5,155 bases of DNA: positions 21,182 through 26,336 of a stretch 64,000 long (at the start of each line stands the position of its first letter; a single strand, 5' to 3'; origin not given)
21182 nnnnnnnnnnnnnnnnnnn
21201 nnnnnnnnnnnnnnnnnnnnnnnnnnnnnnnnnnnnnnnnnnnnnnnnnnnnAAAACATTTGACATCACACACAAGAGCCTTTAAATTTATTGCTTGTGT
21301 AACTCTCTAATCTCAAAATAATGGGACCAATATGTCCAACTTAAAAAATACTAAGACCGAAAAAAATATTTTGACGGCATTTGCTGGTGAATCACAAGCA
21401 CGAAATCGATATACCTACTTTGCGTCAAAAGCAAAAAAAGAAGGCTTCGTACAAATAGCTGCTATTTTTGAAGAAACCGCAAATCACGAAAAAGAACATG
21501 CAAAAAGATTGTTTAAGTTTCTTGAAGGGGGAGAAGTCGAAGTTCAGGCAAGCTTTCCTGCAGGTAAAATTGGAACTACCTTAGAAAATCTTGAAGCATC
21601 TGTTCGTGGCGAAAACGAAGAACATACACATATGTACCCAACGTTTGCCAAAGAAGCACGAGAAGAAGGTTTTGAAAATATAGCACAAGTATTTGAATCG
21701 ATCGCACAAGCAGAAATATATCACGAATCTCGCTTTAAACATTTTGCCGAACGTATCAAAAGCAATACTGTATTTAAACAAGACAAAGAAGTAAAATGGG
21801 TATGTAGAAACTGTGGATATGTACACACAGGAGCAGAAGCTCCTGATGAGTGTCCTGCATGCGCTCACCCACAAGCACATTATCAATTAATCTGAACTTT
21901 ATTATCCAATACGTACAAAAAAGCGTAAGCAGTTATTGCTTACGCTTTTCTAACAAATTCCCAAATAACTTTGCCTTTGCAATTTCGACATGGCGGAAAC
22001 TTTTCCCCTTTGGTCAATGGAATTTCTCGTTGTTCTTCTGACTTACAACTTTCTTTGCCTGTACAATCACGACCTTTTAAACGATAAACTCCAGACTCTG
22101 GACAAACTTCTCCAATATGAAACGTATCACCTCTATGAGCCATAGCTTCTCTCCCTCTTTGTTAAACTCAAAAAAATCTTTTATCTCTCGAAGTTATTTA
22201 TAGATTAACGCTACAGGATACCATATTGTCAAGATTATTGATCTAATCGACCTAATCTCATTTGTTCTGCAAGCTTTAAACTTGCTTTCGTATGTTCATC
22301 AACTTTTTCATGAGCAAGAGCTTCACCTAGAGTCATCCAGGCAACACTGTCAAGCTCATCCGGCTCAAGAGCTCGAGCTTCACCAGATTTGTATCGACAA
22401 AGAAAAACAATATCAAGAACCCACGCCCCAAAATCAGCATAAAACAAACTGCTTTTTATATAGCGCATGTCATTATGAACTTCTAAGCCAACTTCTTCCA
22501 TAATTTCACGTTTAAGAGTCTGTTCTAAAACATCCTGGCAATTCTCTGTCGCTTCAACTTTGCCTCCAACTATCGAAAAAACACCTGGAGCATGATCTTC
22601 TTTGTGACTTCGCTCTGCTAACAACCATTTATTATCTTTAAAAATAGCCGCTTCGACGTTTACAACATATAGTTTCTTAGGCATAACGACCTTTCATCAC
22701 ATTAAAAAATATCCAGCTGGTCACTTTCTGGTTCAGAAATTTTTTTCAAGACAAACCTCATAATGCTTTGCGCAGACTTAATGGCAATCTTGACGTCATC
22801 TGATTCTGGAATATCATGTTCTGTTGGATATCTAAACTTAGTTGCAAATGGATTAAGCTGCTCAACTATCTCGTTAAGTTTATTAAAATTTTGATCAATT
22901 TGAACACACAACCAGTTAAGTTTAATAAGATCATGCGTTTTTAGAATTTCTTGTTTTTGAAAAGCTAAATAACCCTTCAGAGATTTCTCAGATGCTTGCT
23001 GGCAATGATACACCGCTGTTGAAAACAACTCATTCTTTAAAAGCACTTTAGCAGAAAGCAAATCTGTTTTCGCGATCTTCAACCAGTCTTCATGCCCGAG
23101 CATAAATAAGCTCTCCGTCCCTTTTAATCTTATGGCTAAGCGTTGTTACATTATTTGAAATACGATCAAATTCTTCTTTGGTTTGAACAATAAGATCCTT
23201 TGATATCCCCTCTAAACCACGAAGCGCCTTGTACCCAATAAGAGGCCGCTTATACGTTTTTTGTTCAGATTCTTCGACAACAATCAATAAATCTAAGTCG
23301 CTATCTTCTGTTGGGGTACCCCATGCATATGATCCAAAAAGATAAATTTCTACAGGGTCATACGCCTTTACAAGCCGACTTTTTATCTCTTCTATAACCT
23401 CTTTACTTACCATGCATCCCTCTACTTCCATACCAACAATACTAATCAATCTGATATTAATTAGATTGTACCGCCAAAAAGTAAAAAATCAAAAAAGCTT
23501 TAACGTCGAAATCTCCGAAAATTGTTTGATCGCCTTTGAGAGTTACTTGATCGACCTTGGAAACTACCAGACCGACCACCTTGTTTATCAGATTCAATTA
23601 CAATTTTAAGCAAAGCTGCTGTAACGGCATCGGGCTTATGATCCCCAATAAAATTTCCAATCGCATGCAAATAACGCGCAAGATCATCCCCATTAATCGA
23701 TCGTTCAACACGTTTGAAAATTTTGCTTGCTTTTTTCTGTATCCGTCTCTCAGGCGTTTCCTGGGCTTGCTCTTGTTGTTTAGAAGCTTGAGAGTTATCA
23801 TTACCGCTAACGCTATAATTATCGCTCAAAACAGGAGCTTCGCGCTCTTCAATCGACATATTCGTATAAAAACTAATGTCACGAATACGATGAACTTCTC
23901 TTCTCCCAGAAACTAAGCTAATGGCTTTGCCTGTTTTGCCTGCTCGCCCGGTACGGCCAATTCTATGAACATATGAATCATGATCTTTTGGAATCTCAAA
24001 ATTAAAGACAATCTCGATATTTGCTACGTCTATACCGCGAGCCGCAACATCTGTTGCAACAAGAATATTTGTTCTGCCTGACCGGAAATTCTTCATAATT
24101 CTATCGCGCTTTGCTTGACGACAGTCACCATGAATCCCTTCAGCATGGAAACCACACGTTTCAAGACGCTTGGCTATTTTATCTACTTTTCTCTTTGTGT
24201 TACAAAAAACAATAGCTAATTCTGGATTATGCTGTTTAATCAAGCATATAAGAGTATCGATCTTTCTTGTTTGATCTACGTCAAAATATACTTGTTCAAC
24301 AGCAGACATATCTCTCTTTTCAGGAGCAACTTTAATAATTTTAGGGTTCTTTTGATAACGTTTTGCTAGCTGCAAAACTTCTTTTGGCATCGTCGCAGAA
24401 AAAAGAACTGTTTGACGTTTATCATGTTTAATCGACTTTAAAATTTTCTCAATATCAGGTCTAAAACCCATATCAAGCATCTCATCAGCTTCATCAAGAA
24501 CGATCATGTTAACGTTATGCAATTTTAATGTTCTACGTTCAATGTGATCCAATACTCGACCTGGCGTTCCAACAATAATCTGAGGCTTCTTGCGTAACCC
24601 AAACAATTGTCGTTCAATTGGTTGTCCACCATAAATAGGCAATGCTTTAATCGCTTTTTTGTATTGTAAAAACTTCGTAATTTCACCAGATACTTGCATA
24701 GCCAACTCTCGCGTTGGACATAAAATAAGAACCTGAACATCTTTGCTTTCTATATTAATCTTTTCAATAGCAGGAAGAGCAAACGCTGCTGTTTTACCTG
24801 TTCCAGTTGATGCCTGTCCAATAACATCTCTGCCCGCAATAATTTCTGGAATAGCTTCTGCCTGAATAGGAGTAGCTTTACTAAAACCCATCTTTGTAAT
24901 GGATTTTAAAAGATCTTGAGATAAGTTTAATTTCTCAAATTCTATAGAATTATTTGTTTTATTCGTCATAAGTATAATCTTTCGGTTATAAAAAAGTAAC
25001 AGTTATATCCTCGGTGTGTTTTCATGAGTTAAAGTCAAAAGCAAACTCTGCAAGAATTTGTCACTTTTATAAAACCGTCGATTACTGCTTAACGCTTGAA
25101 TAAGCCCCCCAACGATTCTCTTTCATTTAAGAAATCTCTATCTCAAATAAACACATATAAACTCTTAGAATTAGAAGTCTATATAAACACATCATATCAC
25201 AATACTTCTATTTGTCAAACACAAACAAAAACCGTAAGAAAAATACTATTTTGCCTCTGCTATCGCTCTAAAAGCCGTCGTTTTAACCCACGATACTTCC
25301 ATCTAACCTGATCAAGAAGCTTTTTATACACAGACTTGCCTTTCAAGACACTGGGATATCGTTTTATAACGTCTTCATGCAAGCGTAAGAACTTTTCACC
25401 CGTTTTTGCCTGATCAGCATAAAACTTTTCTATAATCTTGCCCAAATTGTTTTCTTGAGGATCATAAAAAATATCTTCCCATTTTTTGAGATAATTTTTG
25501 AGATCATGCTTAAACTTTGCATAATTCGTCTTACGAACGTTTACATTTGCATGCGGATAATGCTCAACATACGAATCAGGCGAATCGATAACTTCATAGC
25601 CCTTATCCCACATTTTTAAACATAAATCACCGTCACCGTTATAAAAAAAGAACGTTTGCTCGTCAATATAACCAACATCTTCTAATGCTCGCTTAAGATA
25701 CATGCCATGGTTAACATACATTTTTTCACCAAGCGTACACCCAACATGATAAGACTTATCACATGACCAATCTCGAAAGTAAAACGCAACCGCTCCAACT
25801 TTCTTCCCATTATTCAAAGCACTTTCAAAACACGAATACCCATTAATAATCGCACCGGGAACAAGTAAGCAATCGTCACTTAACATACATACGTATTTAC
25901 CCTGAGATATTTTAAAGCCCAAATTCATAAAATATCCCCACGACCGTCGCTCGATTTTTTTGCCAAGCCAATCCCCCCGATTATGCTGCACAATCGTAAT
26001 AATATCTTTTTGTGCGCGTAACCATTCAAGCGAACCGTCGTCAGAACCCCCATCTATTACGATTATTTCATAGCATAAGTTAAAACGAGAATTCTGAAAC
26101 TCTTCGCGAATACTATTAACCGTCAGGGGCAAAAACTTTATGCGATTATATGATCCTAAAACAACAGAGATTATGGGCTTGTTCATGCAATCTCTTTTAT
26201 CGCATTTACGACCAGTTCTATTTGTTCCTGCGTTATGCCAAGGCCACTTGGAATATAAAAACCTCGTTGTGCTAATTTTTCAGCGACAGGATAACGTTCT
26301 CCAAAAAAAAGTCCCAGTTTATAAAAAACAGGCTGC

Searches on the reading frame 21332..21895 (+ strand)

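Call 16: search_protein_families(library=ncbifam, proteins=[window:21332-21895:+], max_evalue=0.00001)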
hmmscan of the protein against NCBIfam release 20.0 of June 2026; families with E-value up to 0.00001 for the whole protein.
window:21332-21895:+ (187 aa): 3 families
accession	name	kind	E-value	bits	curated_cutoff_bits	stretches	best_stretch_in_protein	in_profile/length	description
NF045767.1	RuberyRbr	equivalog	3.5e-85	284.9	200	1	1-186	1-189/194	rubrerythrin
NF045783.1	Nigrythrn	equivalog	3.8e-25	89.2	340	1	7-185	27-200/202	nigerythrin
NF045676.1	FeExpMbfA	equivalog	1.8e-07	30.9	450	0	9-63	8-62/318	iron exporter MbfA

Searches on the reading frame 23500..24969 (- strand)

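Call 16: search_protein_families(library=ncbifam, proteins=[window:23500-24969:-], max_evalue=0.00001)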
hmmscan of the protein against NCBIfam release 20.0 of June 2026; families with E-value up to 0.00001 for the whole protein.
window:23500-24969:- (489 aa): 39 families (the best 25 are shown)
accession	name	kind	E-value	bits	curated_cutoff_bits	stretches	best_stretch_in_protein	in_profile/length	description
NF053631.1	RNA_helic_CshA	equivalog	9.8e-156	518.9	646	1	11-422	1-407/434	degradosome RNA helicase CshA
NF008744.0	PRK11776.1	equivalog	2.7e-135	451.5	524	1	8-383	3-375/460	ATP-dependent RNA helicase DbpA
NF008642.0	PRK11634.1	equivalog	5.5e-111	371.9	989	1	7-380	4-375/628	DEAD/DEAH family ATP-dependent RNA helicase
NF053636.1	DDHlcsCsdAPsy1082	equivalog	8.8e-105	351.1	890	1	8-377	2-370/512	DEAD/DEAH box helicase CsdA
NF008394.0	PRK11192.1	equivalog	6.9e-104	348.1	507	1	9-421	3-419/441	ATP-dependent RNA helicase SrmB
NF053711.1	RNA_heli_RhlE1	exception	1.7e-103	346.7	750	1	10-417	2-411/434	RNA helicase RhlE1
NF007882.0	PRK10590.1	equivalog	4.9e-95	319.1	743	1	10-403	2-397/456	ATP-dependent RNA helicase RhlE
NF003419.0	PRK04837.1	equivalog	2e-91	306.9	588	1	7-400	7-408/424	ATP-dependent RNA helicase RhlB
NF053710.1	RNA_heli_RhlE2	exception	3.6e-91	306.5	925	1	11-412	3-411/635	RNA helicase RhlE2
NF002340.1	PRK01297.1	equivalog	3.4e-89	299.2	564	1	10-354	2-354/372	ATP-dependent RNA helicase RhlB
NF003390.0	PRK04537.1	equivalog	7e-81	273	732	1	1-374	1-381/572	ATP-dependent RNA helicase RhlB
TIGR01389.1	recQ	equivalog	1.5e-26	93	640.2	1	26-355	8-330/591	DNA helicase RecQ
TIGR00614.1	recQ_fam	subfamily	1e-23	83.9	219.8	1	26-363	6-339/470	RecQ family ATP-dependent DNA helicase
NF010337.0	PRK13766.1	equivalog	2.1e-23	82.4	610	2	233-419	349-538/781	Hef nuclease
NF008279.0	PRK11057.1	equivalog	1.2e-21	76.8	1015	1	14-352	10-339/608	ATP-dependent DNA helicase RecQ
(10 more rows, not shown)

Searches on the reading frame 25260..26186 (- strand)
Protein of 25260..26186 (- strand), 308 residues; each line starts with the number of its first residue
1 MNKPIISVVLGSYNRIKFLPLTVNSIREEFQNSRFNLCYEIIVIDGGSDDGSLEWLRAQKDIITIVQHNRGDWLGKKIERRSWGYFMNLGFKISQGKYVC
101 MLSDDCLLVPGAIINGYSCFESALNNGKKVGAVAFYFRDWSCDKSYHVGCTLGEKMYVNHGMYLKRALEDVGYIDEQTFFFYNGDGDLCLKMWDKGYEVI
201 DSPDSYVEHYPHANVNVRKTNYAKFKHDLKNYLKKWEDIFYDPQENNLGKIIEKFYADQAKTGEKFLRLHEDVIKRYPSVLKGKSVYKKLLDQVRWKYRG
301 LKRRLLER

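Call 77: search_protein_families(library=pfam, max_evalue=0.0001, proteins=[window:25260-26186:-])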
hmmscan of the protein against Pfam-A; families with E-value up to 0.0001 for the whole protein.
window:25260-26186:- (308 aa): 2 families
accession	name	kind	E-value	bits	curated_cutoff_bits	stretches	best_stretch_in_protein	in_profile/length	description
PF00535.33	Glycos_transf_2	-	4.8e-12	46.6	23.3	1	7-113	1-96/168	Glycosyl transferase family 2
PF13632.12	Glyco_trans_2_3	-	7.6e-05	23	27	0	125-207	39-121/198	Glycosyl transferase family group 2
